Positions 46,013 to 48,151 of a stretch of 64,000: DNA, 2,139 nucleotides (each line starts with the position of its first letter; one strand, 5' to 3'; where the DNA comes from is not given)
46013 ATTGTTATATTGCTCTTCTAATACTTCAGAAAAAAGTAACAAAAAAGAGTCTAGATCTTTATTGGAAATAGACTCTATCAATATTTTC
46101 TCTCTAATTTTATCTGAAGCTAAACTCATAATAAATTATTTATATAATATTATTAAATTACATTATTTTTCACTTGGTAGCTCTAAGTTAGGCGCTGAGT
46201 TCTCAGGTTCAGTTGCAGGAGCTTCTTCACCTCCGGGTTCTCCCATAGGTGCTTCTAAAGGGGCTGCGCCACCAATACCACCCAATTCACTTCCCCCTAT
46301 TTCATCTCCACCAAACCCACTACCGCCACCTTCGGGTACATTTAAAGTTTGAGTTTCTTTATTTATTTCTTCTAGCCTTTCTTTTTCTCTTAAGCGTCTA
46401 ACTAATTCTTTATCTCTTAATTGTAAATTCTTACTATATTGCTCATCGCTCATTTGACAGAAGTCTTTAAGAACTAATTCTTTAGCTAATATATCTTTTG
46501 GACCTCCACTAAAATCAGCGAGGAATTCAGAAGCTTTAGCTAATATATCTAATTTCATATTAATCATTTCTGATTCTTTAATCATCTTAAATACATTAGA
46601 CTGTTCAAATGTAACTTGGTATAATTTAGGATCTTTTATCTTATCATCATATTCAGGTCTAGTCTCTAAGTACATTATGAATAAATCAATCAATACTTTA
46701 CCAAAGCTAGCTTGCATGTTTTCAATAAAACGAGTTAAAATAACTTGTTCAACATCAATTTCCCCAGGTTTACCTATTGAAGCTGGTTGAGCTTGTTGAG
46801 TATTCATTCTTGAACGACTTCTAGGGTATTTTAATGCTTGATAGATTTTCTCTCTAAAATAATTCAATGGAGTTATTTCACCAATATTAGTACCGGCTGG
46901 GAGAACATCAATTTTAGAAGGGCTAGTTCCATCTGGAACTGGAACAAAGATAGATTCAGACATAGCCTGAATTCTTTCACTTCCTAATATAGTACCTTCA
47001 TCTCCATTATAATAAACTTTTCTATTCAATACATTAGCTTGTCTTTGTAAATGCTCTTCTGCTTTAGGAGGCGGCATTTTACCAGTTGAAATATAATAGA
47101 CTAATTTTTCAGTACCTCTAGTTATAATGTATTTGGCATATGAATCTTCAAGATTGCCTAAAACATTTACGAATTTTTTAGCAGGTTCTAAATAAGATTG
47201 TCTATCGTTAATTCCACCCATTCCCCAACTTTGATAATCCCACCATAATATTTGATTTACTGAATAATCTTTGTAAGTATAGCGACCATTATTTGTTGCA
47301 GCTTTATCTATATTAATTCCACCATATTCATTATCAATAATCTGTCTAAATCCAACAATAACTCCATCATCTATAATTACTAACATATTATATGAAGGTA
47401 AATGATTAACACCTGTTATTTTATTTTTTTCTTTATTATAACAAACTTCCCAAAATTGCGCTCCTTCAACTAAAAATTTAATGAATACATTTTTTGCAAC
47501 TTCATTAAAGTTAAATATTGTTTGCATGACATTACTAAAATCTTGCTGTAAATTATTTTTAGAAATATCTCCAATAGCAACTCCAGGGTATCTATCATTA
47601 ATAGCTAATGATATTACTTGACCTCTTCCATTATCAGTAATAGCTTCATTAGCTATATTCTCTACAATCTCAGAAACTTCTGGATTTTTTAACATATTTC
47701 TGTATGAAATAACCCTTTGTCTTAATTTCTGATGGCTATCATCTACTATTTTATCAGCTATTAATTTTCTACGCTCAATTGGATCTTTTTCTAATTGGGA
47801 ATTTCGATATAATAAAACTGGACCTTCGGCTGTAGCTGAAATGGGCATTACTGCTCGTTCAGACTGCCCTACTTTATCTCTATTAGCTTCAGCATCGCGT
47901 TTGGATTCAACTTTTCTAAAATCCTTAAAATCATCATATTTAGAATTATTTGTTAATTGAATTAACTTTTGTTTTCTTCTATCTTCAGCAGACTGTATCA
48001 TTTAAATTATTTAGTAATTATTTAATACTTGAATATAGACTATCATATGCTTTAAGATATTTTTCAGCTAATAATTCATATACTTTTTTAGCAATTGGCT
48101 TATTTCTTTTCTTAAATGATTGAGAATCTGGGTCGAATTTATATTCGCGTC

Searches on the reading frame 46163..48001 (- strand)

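Call 11: search_protein_families(library=phrogs, proteins=[window:46163-48001:-], max_evalue=0.00001)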
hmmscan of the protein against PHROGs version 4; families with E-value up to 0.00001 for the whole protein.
window:46163-48001:- (612 aa): 1 family
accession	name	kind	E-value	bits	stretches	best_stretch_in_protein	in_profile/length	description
phrog_213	-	head and packaging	1.8e-63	215.9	1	89-546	56-511/528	portal protein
